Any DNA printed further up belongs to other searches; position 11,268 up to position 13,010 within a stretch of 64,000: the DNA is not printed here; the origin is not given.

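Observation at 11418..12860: Membrane-anchored one-component regulator built from a TctC (Bug) binding domain and a LuxR HTH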

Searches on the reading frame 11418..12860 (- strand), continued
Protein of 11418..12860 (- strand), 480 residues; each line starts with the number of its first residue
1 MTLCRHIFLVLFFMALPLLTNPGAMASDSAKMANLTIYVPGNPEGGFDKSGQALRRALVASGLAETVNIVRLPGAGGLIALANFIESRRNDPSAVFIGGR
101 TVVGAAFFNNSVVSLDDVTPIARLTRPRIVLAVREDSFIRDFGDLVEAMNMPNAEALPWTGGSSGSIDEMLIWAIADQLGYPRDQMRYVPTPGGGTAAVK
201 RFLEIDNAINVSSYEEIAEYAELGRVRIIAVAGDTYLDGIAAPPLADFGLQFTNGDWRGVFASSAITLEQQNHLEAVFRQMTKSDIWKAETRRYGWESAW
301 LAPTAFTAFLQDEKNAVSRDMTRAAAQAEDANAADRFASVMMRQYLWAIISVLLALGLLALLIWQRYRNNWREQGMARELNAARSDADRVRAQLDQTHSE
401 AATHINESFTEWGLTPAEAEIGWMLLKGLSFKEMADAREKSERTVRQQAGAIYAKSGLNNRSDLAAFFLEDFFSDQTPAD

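Call 62: search_protein_families(library=pfam, proteins=[L024:7133-9331:-, L024:17965-18537:+, L024:18844-19668:+, L052:6951-8036:+, L052:4328-6925:+, L053:6401-7684:+, L053:5208-6215:+, L007:1684-2784:-, L007:26-1555:+, L007:11140-12342:-], max_evalue=0.00001)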
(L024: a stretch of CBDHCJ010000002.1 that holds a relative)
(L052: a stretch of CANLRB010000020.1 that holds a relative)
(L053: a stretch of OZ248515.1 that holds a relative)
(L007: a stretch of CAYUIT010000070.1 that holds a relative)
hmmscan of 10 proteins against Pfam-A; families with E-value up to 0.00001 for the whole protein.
L024:7133-9331:- (732 aa): 1 family
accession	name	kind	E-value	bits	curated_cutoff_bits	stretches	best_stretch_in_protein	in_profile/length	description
PF08548.17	Peptidase_M10_C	-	2.2e-07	31.3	20.7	0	480-573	71-152/193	Peptidase M10 serralysin C terminal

L024:17965-18537:+ (190 aa): 1 family
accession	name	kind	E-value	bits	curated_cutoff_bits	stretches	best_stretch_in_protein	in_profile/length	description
PF01300.24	Sua5_yciO_yrdC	-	6.9e-46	156.4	25.1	1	16-183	2-168/178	Telomere recombination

L024:18844-19668:+ (274 aa): 3 families
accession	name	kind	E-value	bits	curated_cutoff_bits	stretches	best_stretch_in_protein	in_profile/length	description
PF08501.16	Shikimate_dh_N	-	2.5e-21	76.1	27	1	6-88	1-83/83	Shikimate dehydrogenase substrate binding domain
PF01488.26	Shikimate_DH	-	9.7e-14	52.1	24.3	1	114-190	7-86/138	Shikimate / quinate 5-dehydrogenase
PF18317.6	SDH_C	-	4.5e-11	42.7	25.8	1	236-266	1-31/31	Shikimate 5'-dehydrogenase C-terminal domain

L052:6951-8036:+ (361 aa): 3 families
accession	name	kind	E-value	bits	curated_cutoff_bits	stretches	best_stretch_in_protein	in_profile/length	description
PF13487.12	HD_5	-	1.7e-31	109.7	27.2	1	162-325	6-170/170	HD domain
PF00072.30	Response_reg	-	4.1e-26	91.8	30.2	1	6-117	1-110/111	Response regulator receiver domain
PF01966.28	HD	-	8.8e-20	71.6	22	1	173-293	4-115/116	HD domain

L052:4328-6925:+ (865 aa): 4 families
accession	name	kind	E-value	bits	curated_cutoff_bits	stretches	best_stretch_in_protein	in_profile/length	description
PF02518.31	HATPase_c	-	1.5e-26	93.4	26.4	1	509-626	2-110/111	Histidine kinase-, DNA gyrase B-, and HSP90-like ATPase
PF00512.31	HisKA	-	4.5e-22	78.3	26.9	1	395-461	1-66/66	His Kinase A (phospho-acceptor) domain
PF00072.30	Response_reg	-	1.2e-20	74.1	30.2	1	654-763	1-108/111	Response regulator receiver domain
PF13689.11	DUF4154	-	2.7e-20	73.3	24.9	1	31-172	2-141/143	YfiR/HmsC-like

L053:6401-7684:+ (427 aa): 1 family
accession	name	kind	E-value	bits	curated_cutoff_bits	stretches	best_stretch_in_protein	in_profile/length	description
PF18943.6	DUF5690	-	7.5e-160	532.5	25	1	41-424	1-382/382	Family of unknown function (DUF5690)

L053:5208-6215:+ (335 aa): 1 family
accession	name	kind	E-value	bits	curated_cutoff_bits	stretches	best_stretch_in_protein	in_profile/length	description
PF00756.26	Esterase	-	5.8e-19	69.3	22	1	80-218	1-147/251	Putative esterase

L007:1684-2784:- (366 aa): 1 family
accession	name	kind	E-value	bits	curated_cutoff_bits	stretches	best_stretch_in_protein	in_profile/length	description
PF05145.17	AbrB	-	7.4e-48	163.6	29.2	1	60-364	1-311/314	Transition state regulatory protein AbrB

L007:26-1555:+ (509 aa): 1 family
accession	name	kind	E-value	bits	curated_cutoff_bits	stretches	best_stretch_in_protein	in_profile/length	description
PF00118.29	Cpn60_TCP1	-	1.8e-73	248.4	34.3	1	1-485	17-488/490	TCP-1/cpn60 chaperonin family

L007:11140-12342:- (400 aa): 1 family
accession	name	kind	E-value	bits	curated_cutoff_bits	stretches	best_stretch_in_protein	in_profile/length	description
PF07396.17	Porin_O_P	-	8.6e-52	177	20.9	1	73-397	20-367/370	Phosphate-selective porin O and P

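Call 71: search_protein_families(library=pfam, proteins=[L026:8475-9917:-, L026:7366-8814:-, L026:14553-15533:+, L026:15584-16273:+, L033:8520-9854:+, L033:11942-13207:+, L033:13373-15730:+, L017:7883-9655:+, L017:5447-6544:+, L017:14792-16954:+], max_evalue=0.00001)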
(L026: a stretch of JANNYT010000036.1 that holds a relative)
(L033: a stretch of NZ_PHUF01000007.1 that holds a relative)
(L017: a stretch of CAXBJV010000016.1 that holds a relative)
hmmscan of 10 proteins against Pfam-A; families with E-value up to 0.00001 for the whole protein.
L026:8475-9917:- (480 aa): 2 families
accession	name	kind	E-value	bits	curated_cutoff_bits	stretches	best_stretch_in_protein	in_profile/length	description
PF00083.30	Sugar_tr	-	9.7e-34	117.4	22.3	2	64-261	5-197/452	Sugar (and other) transporter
PF07690.21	MFS_1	-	1.5e-28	100.2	33.4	1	65-425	2-342/347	Major Facilitator Superfamily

L026:7366-8814:- (482 aa): 0 families

L026:14553-15533:+ (326 aa): 1 family
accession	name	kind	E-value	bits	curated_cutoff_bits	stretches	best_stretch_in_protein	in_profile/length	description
PF03988.17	DUF347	-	4.4e-55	184.2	28.2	4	141-190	1-50/52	Repeat of Unknown Function (DUF347)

L026:15584-16273:+ (229 aa): 1 family
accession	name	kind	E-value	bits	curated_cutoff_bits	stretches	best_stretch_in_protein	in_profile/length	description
PF13557.12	Phenol_MetA_deg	-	1.3e-06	29.1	22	1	57-216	54-230/242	Putative MetA-pathway of phenol degradation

L033:8520-9854:+ (444 aa): 1 family
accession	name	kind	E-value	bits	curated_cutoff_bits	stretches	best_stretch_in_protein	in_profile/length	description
PF03600.22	CitMHS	-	2.4e-30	106.2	31.9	1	15-388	2-336/336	Citrate transporter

L033:11942-13207:+ (421 aa): 1 family
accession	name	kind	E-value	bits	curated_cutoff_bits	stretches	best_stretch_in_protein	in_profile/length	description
PF12849.12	PBP_like_2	-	2e-15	57.7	27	1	115-389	4-267/267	PBP superfamily domain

L033:13373-15730:+ (785 aa): 2 families
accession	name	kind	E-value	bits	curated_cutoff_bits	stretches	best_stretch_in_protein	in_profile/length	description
PF00593.30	TonB_dep_Rec_b-barrel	-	1.5e-47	163.9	27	1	256-752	12-436/436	TonB dependent receptor-like, beta-barrel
PF07715.20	Plug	-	5.7e-15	56.2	23.9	1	71-170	2-106/107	TonB-dependent Receptor Plug Domain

L017:7883-9655:+ (590 aa): 2 families
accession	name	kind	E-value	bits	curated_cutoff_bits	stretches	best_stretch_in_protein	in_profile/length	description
PF07969.17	Amidohydro_3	-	2.8e-78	264.9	29.7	1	78-585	2-472/472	Amidohydrolase family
PF01979.26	Amidohydro_1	-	5.9e-15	55.8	25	1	508-583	275-344/345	Amidohydrolase family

L017:5447-6544:+ (365 aa): 6 families
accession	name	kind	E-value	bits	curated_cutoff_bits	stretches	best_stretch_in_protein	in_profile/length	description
PF00326.27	Peptidase_S9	-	2.1e-35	122.6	22.6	1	159-365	10-211/213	Prolyl oligopeptidase family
PF20434.5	BD-FAE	-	1.1e-12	48.3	26.8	1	129-320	8-215/215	BD-FAE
PF02129.25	Peptidase_S15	-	1.5e-10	41.7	23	1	118-254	5-139/262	X-Pro dipeptidyl-peptidase (S15 family)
PF01738.24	DLH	-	1.9e-10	41.2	21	1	121-347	4-194/217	Dienelactone hydrolase family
PF08840.17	BAAT_C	-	2.2e-06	28.3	20.9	0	200-331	11-150/210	BAAT / Acyl-CoA thioester hydrolase C terminal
PF00561.26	Abhydrolase_1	-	4.3e-06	27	25.8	0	135-276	1-141/245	alpha/beta hydrolase fold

L017:14792-16954:+ (720 aa): 1 family
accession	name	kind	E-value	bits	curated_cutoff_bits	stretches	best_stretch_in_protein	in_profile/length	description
PF07715.20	Plug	-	2.5e-15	57.3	23.9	1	56-159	3-107/107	TonB-dependent Receptor Plug Domain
